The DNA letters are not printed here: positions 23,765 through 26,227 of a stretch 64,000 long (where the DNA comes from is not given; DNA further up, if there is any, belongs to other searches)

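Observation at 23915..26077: Three-domain fusion: Gfo/Idh/MocA oxidoreductase + NDP-sugar pyrophosphorylase-like + NUDIX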

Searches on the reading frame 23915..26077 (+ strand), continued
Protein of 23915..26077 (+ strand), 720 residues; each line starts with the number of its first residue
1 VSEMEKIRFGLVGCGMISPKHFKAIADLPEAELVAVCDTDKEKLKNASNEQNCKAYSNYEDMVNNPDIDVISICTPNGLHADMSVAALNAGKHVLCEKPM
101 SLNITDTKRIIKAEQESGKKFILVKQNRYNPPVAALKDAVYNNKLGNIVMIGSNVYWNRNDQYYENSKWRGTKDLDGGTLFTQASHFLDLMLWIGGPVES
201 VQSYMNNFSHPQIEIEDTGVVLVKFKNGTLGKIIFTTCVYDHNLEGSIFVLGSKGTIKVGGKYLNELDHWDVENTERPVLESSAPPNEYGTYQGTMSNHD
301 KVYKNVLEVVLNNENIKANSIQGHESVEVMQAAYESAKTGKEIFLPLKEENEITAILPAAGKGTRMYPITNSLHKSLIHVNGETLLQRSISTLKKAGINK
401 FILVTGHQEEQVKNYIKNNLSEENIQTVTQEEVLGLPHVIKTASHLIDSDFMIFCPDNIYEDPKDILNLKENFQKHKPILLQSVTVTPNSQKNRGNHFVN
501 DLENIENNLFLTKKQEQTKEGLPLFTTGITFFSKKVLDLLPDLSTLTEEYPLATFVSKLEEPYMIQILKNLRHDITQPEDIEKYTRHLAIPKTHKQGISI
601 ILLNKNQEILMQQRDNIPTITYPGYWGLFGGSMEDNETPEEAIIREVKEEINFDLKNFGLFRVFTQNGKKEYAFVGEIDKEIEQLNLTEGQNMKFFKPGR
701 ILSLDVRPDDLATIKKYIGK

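Call 9: find_encoding_contigs(protein=P0002, flank=10000, max_places=6)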
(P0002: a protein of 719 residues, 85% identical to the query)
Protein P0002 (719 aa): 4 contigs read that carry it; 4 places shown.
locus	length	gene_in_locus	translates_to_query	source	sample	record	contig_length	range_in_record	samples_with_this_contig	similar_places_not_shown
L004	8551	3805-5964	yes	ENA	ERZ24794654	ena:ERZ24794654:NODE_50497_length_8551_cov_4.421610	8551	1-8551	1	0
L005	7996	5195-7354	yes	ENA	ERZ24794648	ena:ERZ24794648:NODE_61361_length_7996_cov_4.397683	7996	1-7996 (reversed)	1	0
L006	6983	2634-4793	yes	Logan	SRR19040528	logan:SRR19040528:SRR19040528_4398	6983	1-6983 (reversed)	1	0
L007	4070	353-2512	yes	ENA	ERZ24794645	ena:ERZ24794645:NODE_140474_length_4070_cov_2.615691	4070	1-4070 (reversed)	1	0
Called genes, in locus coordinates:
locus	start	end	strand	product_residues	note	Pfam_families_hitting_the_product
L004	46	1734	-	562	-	PF02366:PMT (weak), PF13231:PMT_2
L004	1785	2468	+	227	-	PF00535:Glycos_transf_2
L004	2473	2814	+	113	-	PF10066:DUF2304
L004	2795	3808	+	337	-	PF00535:Glycos_transf_2, PF10111:Glyco_tranf_2_2 (weak), PF13506:Glyco_transf_21, PF13641:Glyco_tranf_2_3, PF13632:Glyco_trans_2_3 (weak)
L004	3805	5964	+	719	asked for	PF01408:GFO_IDH_MocA, PF03447:NAD_binding_3, PF22725:GFO_IDH_MocA_C3, PF02894:GFO_IDH_MocA_C, PF00483:NTP_transferase, PF01128:IspD (weak), PF12804:NTP_transf_3, PF00293:NUDIX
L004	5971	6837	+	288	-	PF13489:Methyltransf_23, PF08241:Methyltransf_11 (weak), PF08242:Methyltransf_12, PF13649:Methyltransf_25 (weak), PF13847:Methyltransf_31 (faint), PF08241:Methyltransf_11, PF13649:Methyltransf_25 (weak)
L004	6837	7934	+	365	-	PF01041:DegT_DnrJ_EryC1, PF01053:Cys_Met_Meta_PP (faint)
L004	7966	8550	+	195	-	?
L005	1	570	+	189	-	?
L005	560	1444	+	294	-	PF03706:LPG_synthase_TM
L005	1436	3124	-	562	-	PF02366:PMT (weak), PF13231:PMT_2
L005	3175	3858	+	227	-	PF00535:Glycos_transf_2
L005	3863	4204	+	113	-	PF10066:DUF2304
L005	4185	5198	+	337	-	PF00535:Glycos_transf_2, PF10111:Glyco_tranf_2_2 (weak), PF13506:Glyco_transf_21, PF13641:Glyco_tranf_2_3, PF13632:Glyco_trans_2_3 (weak)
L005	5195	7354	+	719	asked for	PF01408:GFO_IDH_MocA, PF03447:NAD_binding_3, PF22725:GFO_IDH_MocA_C3, PF02894:GFO_IDH_MocA_C, PF00483:NTP_transferase, PF01128:IspD (weak), PF12804:NTP_transf_3, PF00293:NUDIX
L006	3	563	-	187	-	?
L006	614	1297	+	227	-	PF00535:Glycos_transf_2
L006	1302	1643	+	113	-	PF10066:DUF2304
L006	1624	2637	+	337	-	PF00535:Glycos_transf_2, PF10111:Glyco_tranf_2_2 (weak), PF13506:Glyco_transf_21, PF13641:Glyco_tranf_2_3, PF13632:Glyco_trans_2_3 (weak)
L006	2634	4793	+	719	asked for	PF01408:GFO_IDH_MocA, PF03447:NAD_binding_3, PF22725:GFO_IDH_MocA_C3, PF02894:GFO_IDH_MocA_C, PF00483:NTP_transferase, PF01128:IspD (weak), PF12804:NTP_transf_3, PF00293:NUDIX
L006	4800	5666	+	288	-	PF13489:Methyltransf_23, PF08241:Methyltransf_11 (weak), PF08242:Methyltransf_12, PF13649:Methyltransf_25 (weak), PF13847:Methyltransf_31 (faint), PF08241:Methyltransf_11, PF13649:Methyltransf_25 (weak)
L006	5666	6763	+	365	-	PF01041:DegT_DnrJ_EryC1, PF01053:Cys_Met_Meta_PP (faint)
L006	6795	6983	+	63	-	?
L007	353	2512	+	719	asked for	PF01408:GFO_IDH_MocA, PF03447:NAD_binding_3, PF22725:GFO_IDH_MocA_C3, PF02894:GFO_IDH_MocA_C, PF00483:NTP_transferase, PF01128:IspD (weak), PF12804:NTP_transf_3, PF00293:NUDIX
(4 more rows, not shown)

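Call 19: find_encoding_contigs(protein=P0003, flank=10000, max_places=3)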
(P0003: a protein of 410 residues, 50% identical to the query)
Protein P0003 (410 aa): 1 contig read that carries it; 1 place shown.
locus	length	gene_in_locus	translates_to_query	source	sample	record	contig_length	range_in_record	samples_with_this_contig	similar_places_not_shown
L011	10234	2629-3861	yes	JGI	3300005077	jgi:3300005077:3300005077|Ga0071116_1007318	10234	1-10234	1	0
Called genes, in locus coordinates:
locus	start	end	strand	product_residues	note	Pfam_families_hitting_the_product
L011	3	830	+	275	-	?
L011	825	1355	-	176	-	PF07790:Pilin_N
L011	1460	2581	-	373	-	PF02661:Fic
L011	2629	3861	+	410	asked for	PF01408:GFO_IDH_MocA, PF03447:NAD_binding_3 (weak), PF02894:GFO_IDH_MocA_C, PF22725:GFO_IDH_MocA_C3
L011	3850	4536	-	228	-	PF00702:Hydrolase (weak), PF06888:Put_Phosphatase, PF12710:HAD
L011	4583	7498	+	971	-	PF17963:Big_9 (faint), PF17803:Cadherin_4 (faint), PF17892:Cadherin_5 (faint)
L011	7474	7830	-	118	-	PF02627:CMD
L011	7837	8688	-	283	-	PF05625:PAXNEB (faint), PF06745:ATPase, PF24336:DUF7504, PF23365:DUF7090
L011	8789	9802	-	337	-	PF00044:Gp_dh_N (weak), PF01113:DapB_N, PF02800:Gp_dh_C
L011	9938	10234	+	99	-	?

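Call 72: predict_structure(alignment_id=A3)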
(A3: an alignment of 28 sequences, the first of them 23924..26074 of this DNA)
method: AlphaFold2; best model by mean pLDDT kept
length: 717 residues; sequences in the alignment: 28
mean_pLDDT: 83.8   pTM: 0.61
mean pLDDT of the five models: 83.8, 82.0, 80.7, 80.3, 78.8
residues with pLDDT >= 90: 362; 70-90: 231; 50-70: 69; < 50: 55
segments of 3 or more residues with pLDDT < 50: 358-362, 483-523, 586-591
pLDDT, mean of each block of 10 residues (from residue 1): 93 92 96 97 98 97 98 96 97 96 93 96 92 95 97 88 89 93 95 97 91 96 97 86 93 89 93 85 55 81 96 95 97 96 79 71 57 78 88 89 83 79 84 86 91 77 86 83 44 35 35 39 69 88 77 78 67 68 48 85 93 66 89 90 91 89 77 91 75 91 87 86
secondary structure, 60 per line:
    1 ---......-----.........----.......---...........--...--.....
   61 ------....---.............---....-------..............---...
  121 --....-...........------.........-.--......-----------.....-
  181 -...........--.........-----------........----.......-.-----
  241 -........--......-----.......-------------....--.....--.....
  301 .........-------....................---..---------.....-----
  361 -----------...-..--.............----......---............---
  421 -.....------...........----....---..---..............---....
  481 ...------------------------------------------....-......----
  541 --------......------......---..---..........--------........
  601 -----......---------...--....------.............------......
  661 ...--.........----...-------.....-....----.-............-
elements in order (helices of 4 or more, strands of 3 or more residues): E4-9 H15-23 E28-34 H38-48 E51-53 H56-60 E67-70 H74-86 E90-93 H101-114 E118-120 H123-126 H128-138 E145-153 H158-163 H175-179 H182-192 E195-203 E215-222 E227-233 E242-249 E252-257 E263-269 E283-286 E289-293 H296-309 H317-336 E351-355 H382-392 E397-402 H406-417 E422-426 H433-443 E448-451 H460-473 E477-483 E526-529 H531-536 H549-554 E561-566 H575-584 E593-600 E606-611 E621-623 E626-629 H636-648 E655-663 E666-674 E689-693 H695-698 H705-716

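Call 76: fold_search(model_id=the predicted structure, library=pdb)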
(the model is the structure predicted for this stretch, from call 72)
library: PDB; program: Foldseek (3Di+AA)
matches with E <= 10: 1926; with E <= 0.001: 1249
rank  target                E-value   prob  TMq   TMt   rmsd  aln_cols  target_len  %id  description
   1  3q2k_E                9.0e-37  1.00  0.44  0.97   1.3       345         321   38  Crystal structure of the WlbA dehydrogenase from Bordetella pertussis in complex with NADH and UDP-GlcNAcA (released 2011-01-19)
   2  3q2k_F                1.2e-36  1.00  0.44  0.95   5.0       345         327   38  Crystal structure of the WlbA dehydrogenase from Bordetella pertussis in complex with NADH and UDP-GlcNAcA (released 2011-01-19)
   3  3q2k_D                2.2e-36  1.00  0.44  0.92   4.5       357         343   37  Crystal structure of the WlbA dehydrogenase from Bordetella pertussis in complex with NADH and UDP-GlcNAcA (released 2011-01-19)
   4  3q2k_C                2.7e-36  1.00  0.44  0.91   3.9       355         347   37  Crystal structure of the WlbA dehydrogenase from Bordetella pertussis in complex with NADH and UDP-GlcNAcA (released 2011-01-19)
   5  3q2k_A                3.3e-36  1.00  0.44  0.91   4.4       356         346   37  Crystal structure of the WlbA dehydrogenase from Bordetella pertussis in complex with NADH and UDP-GlcNAcA (released 2011-01-19)
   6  3q2i                  6.3e-36  1.00  0.44  0.90   5.0       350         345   38  Crystal structure of the WlbA dehydrognase from Chromobactrium violaceum in complex with NADH and UDP-GlcNAcA at 1.50 A  (released 2011-01-19)
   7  3q2k_K                1.1e-35  1.00  0.44  0.97   1.9       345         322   38  Crystal structure of the WlbA dehydrogenase from Bordetella pertussis in complex with NADH and UDP-GlcNAcA (released 2011-01-19)
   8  3q2k_L                1.3e-35  1.00  0.44  0.97   1.9       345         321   38  Crystal structure of the WlbA dehydrogenase from Bordetella pertussis in complex with NADH and UDP-GlcNAcA (released 2011-01-19)
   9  3q2k_G                2.1e-35  1.00  0.44  0.92   4.0       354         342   38  Crystal structure of the WlbA dehydrogenase from Bordetella pertussis in complex with NADH and UDP-GlcNAcA (released 2011-01-19)
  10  3q2k_B                2.3e-35  1.00  0.44  0.94   4.9       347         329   38  Crystal structure of the WlbA dehydrogenase from Bordetella pertussis in complex with NADH and UDP-GlcNAcA (released 2011-01-19)
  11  3q2k_O                3.5e-35  1.00  0.44  0.93   5.3       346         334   38  Crystal structure of the WlbA dehydrogenase from Bordetella pertussis in complex with NADH and UDP-GlcNAcA (released 2011-01-19)
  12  9m3d_C                2.3e-27  1.00  0.40  0.78   5.3       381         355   25  Crystal structure of the DgpA1 protein from W974-1 substrate free form (released 2026-03-04)
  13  6nor_E                4.4e-27  1.00  0.42  0.86   5.3       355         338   19  Crystal structure of GenD2 from gentamicin A biosynthesis in complex with NAD (released 2019-05-15)
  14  9m37_A                4.6e-27  1.00  0.40  0.84   4.7       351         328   25  Crystal structure of the DgpA2 protein from P581a bound to homoorientin (released 2026-03-04)
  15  5yap_D                5.2e-27  1.00  0.42  0.79   3.9       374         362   22  Crystal structure of scyllo-inositol dehydrogenase with L-glucose dehydrogenase activity complexed with L-glucono-1,5- (released 2018-05-23)
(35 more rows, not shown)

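Call 87: find_encoding_contigs(protein=P0004, flank=6000, max_places=2)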
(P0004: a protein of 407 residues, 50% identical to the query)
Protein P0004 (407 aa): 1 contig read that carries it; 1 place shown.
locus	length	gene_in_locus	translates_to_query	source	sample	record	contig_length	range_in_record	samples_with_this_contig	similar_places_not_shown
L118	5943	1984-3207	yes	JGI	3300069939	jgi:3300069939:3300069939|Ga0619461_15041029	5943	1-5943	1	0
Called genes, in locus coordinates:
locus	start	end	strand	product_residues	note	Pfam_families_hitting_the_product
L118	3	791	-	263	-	?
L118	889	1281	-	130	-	PF10066:DUF2304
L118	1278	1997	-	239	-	PF00535:Glycos_transf_2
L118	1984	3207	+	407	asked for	PF01408:GFO_IDH_MocA, PF03447:NAD_binding_3 (weak), PF02894:GFO_IDH_MocA_C, PF22725:GFO_IDH_MocA_C3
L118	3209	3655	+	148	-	-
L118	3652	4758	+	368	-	PF00155:Aminotran_1_2 (weak), PF01041:DegT_DnrJ_EryC1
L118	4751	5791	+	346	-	PF13641:Glyco_tranf_2_3 (faint), PF00535:Glycos_transf_2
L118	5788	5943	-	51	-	?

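Call 88: find_encoding_contigs(protein=P0005, flank=6000, max_places=2)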
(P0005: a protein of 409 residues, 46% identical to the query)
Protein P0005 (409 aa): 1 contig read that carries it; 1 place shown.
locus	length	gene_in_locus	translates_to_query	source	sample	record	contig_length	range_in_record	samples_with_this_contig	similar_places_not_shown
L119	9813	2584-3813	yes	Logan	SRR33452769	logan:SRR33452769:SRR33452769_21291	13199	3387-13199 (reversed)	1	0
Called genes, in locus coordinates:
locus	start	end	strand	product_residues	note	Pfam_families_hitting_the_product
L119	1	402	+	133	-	?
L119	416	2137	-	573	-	-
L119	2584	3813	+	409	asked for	PF01408:GFO_IDH_MocA, PF03447:NAD_binding_3 (weak), PF22725:GFO_IDH_MocA_C3, PF02894:GFO_IDH_MocA_C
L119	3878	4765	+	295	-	-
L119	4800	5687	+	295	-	PF00892:EamA, PF03151:TPT (faint), PF00892:EamA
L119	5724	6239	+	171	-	PF25084:LbH_EIF2B, PF25087:GMPPB_C (faint), PF00132:Hexapep, PF14602:Hexapep_2 (weak)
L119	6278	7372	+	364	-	PF00155:Aminotran_1_2 (weak), PF01041:DegT_DnrJ_EryC1, PF01053:Cys_Met_Meta_PP (weak)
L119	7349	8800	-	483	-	-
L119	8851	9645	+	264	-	PF00535:Glycos_transf_2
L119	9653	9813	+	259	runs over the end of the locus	PF04991:LicD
